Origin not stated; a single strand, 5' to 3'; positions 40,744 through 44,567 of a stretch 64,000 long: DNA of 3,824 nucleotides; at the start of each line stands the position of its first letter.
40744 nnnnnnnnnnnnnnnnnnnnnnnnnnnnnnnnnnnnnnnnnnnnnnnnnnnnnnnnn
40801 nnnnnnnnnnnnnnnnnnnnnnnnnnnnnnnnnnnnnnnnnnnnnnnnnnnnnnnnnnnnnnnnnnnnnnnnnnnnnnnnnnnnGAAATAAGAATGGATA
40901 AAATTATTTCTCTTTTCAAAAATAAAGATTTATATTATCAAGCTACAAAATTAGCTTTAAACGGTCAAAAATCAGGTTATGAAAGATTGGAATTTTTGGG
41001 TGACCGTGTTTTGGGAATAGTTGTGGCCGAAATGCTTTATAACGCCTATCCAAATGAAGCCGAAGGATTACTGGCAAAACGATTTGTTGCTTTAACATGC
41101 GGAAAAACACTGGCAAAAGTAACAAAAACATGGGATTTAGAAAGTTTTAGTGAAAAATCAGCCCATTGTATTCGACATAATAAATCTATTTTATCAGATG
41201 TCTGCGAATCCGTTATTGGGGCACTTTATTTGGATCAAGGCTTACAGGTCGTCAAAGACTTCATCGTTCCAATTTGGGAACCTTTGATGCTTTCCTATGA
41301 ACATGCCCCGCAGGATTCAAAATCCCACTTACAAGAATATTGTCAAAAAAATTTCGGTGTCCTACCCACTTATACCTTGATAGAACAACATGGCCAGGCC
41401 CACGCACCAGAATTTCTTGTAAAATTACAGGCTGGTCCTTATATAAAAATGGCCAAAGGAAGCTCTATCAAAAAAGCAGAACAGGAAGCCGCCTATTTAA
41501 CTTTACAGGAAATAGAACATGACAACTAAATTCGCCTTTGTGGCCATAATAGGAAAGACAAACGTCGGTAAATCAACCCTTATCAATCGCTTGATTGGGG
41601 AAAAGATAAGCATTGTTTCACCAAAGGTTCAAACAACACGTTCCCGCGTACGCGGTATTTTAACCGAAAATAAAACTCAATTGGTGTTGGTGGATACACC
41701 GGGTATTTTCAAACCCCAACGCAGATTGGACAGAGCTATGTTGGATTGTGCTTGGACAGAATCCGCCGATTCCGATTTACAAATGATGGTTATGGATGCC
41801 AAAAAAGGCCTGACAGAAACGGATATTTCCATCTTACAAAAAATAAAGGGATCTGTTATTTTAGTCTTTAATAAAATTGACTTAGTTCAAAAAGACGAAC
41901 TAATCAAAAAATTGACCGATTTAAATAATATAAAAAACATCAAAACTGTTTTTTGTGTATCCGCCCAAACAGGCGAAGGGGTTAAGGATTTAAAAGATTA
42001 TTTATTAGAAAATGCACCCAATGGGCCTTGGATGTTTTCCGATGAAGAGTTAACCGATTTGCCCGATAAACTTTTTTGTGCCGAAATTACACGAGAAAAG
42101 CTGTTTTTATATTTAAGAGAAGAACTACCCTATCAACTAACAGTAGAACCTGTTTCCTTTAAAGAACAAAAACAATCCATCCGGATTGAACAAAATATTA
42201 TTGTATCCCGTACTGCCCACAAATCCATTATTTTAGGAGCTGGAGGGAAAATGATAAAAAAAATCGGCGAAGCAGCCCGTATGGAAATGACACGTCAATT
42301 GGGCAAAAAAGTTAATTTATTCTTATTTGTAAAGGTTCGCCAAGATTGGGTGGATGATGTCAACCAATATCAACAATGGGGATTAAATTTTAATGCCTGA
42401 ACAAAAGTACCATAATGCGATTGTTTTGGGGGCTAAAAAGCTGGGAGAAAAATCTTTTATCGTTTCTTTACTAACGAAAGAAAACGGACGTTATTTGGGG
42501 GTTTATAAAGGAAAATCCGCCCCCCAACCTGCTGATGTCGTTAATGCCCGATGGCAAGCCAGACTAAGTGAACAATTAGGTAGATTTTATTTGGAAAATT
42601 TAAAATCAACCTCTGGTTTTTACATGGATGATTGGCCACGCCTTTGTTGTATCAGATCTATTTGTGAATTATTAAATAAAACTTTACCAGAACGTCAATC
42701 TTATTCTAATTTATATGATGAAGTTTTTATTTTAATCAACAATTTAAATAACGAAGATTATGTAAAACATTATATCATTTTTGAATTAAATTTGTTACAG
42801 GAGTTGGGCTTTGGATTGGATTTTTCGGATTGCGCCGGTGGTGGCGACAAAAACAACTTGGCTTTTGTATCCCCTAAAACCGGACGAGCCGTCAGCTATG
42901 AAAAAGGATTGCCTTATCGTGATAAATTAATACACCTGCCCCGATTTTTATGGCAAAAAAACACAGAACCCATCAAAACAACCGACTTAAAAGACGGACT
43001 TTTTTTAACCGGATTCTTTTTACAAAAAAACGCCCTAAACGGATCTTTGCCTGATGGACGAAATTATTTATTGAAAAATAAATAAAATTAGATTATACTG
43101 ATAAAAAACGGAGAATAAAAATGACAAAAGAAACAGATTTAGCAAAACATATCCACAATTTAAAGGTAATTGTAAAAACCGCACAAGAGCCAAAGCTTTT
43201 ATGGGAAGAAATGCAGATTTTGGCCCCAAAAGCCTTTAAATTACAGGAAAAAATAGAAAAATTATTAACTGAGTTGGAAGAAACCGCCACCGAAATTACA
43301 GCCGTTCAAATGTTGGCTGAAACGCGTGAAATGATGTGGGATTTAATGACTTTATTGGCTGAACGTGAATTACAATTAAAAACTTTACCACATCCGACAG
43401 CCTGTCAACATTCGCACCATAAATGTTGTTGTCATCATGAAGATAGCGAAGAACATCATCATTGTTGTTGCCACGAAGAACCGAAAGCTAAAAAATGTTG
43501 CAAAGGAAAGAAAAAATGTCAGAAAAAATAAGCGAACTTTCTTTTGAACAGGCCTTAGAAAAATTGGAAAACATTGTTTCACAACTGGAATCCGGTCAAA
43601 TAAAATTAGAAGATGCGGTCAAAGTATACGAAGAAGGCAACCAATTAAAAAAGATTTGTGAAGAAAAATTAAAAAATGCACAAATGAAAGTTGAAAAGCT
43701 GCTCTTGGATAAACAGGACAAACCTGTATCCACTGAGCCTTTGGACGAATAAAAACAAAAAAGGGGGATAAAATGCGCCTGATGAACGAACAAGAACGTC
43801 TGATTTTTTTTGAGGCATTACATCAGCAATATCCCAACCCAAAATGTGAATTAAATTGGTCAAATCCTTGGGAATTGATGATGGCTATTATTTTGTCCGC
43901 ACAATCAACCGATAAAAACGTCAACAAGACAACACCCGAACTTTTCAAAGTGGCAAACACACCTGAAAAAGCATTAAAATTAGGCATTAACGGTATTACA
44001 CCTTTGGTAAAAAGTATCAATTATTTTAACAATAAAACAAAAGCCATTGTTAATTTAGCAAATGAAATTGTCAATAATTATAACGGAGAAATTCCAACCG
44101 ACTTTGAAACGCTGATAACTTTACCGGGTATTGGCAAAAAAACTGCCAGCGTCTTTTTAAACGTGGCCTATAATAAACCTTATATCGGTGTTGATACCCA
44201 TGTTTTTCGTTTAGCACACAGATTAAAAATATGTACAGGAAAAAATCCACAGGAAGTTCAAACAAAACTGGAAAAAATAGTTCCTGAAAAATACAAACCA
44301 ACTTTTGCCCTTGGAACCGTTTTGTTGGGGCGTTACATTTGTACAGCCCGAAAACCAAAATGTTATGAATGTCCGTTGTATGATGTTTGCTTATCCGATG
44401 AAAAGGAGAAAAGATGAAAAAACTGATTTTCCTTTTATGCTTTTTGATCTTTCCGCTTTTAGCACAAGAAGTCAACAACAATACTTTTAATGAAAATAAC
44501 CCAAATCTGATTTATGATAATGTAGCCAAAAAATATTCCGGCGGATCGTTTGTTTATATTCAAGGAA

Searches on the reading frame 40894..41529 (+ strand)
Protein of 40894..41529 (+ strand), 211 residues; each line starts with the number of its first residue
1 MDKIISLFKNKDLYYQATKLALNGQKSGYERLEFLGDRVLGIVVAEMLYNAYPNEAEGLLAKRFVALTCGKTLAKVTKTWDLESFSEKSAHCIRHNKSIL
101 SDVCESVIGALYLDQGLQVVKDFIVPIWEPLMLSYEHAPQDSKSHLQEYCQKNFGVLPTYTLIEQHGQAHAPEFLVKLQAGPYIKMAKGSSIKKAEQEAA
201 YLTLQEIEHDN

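Call 83: search_protein_families(library=pfam, proteins=[window:40894-41529:+], max_evalue=0.0001)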
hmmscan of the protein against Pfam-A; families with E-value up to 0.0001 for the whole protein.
window:40894-41529:+ (211 aa): 4 families
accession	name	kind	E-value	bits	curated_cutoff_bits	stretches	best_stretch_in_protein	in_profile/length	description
PF14622.11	Ribonucleas_3_3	-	5.6e-22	78.7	35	1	23-125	16-121/128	Ribonuclease-III-like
PF00636.31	Ribonuclease_3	-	4.1e-19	69.7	27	1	30-116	1-102/102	Ribonuclease III domain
PF00035.32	dsrm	-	2.4e-12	47.7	23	1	143-206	2-65/66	Double-stranded RNA binding motif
PF14709.13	DND1_DSRM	-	5.4e-05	23.9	25.7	0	140-179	1-40/80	double strand RNA binding domain from DEAD END PROTEIN 1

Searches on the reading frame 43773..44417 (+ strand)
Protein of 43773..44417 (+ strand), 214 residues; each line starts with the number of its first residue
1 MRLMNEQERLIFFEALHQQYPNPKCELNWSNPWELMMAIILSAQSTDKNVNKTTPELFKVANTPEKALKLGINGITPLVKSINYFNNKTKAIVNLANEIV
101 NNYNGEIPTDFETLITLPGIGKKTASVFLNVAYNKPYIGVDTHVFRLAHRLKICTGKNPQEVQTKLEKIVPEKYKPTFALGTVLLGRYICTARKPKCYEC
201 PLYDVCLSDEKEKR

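Call 83: search_protein_families(library=pfam, proteins=[window:43773-44417:+], max_evalue=0.0001)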
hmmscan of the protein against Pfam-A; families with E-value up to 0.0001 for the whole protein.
window:43773-44417:+ (214 aa): 3 families
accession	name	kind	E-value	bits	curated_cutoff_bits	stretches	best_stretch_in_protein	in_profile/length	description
PF00730.31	HhH-GPD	-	1.5e-20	74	26.2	1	38-171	2-107/108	HhH-GPD superfamily base excision DNA repair protein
PF00633.29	HHH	-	1.1e-06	28.6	24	1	103-130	2-29/30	Helix-hairpin-helix motif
PF10576.14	EndIII_4Fe-2S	-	1.3e-05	25.8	20.5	1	190-206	1-17/17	Iron-sulfur binding domain of endonuclease III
